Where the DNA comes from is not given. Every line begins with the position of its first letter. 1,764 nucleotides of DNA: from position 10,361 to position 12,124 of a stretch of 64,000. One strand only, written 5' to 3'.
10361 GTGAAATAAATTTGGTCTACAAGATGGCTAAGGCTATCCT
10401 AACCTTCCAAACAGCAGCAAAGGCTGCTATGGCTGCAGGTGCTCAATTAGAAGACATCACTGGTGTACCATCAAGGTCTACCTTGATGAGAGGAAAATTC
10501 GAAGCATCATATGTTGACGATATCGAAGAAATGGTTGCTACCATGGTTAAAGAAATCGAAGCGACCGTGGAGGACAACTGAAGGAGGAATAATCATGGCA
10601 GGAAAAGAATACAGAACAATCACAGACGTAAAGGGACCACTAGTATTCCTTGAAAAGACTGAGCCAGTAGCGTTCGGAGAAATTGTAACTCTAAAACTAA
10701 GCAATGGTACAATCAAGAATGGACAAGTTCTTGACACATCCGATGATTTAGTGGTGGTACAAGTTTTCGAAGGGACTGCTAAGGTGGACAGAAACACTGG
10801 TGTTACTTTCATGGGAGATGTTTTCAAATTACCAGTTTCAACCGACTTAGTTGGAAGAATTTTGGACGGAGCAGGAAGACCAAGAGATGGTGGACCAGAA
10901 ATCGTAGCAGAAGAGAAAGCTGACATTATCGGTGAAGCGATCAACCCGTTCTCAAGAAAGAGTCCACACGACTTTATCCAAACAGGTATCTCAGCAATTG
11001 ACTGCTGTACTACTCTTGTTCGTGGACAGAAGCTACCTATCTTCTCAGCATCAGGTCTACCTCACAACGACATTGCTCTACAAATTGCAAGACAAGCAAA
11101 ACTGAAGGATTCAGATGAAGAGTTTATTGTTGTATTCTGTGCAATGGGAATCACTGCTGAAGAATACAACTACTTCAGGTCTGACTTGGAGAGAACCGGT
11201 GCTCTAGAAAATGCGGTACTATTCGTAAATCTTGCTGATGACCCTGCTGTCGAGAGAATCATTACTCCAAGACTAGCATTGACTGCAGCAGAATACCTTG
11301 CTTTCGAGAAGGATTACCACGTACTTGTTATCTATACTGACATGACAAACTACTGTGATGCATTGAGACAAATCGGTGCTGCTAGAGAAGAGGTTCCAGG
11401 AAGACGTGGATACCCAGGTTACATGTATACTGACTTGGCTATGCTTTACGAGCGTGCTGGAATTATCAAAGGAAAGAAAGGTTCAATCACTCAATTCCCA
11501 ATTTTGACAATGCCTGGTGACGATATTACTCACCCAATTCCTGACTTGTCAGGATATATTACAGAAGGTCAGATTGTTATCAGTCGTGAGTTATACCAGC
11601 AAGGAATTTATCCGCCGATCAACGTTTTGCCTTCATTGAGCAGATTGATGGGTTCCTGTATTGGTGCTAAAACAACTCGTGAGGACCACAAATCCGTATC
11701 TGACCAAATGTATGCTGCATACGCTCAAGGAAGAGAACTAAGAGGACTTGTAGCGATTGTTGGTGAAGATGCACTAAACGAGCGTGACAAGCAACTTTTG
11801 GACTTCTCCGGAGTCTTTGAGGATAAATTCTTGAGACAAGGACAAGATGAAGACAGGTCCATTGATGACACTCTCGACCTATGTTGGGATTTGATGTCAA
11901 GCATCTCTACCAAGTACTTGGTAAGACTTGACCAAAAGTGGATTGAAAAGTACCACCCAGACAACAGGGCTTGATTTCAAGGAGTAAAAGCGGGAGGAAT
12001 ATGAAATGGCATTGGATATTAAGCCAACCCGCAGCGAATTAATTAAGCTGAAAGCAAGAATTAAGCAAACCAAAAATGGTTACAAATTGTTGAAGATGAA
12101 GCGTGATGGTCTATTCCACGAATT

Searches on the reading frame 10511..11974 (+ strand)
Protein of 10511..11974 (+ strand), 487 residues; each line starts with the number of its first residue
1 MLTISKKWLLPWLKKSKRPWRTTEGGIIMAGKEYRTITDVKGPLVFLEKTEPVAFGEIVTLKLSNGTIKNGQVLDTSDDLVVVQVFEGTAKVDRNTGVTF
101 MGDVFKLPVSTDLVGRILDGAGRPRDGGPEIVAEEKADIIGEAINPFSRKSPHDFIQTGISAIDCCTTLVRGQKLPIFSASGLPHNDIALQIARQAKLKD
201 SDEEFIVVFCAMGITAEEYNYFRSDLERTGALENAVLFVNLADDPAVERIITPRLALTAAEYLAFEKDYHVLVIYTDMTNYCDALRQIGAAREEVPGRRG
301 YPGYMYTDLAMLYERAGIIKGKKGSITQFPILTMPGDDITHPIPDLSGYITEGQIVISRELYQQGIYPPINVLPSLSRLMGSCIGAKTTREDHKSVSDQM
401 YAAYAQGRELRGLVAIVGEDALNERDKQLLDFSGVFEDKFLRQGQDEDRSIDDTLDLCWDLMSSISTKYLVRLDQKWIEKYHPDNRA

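Call 58: search_protein_families(library=pfam, alignment_id=A5, max_evalue=0.00001)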
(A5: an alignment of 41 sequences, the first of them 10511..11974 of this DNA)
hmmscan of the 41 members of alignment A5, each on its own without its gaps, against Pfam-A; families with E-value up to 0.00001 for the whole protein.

A. member 1, window:10511-11974:+ (487 aa): 3 families
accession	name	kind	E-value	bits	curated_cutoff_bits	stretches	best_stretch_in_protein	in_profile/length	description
PF00006.31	ATP-synt_ab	-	5.4e-79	265.2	29.5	1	159-377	1-213/213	ATP synthase alpha/beta family, nucleotide-binding domain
PF22919.1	ATP-synt_VA_C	-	4.7e-29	100.8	24.7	1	384-481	3-100/101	C-terminal domain of V and A type ATP synthase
PF02874.29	ATP-synt_ab_N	-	1.8e-10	41.6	20.9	1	37-102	1-69/69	ATP synthase alpha/beta family, beta-barrel domain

B. families by the number of members that match (of 41 scanned): 63 families (the first 25 are shown)
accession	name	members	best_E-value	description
PF13191.12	AAA_16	2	7.7e-13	AAA ATPase domain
PF00521.26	DNA_topoisoIV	1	2.5e-147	DNA gyrase/topoisomerase IV, subunit A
PF00368.23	HMG-CoA_red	1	1.7e-104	Hydroxymethylglutaryl-coenzyme A reductase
PF00890.30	FAD_binding_2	1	3.5e-84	FAD binding domain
PF00006.31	ATP-synt_ab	1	5.4e-79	ATP synthase alpha/beta family, nucleotide-binding domain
PF01866.22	Diphthamide_syn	1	1.6e-72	Putative diphthamide synthesis protein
PF00204.31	DNA_gyraseB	1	1.2e-60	DNA gyrase B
PF01813.22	ATP-synt_D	1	4.2e-55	ATP synthase subunit D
PF02463.25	SMC_N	1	5.3e-54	RecF/RecN/SMC N terminal domain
PF00441.29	Acyl-CoA_dh_1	1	7.5e-51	Acyl-CoA dehydrogenase, C-terminal domain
PF18911.6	PKD_4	1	2.3e-49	PKD domain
PF00682.25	HMGL-like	1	6.5e-43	HMGL-like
PF03989.18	DNA_gyraseA_C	1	5.9e-41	DNA gyrase C-terminal domain, beta-propeller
PF01487.21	DHquinase_I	1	5.6e-40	Type I 3-dehydroquinase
PF05299.18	Peptidase_M61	1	5.6e-37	M61 glycyl aminopeptidase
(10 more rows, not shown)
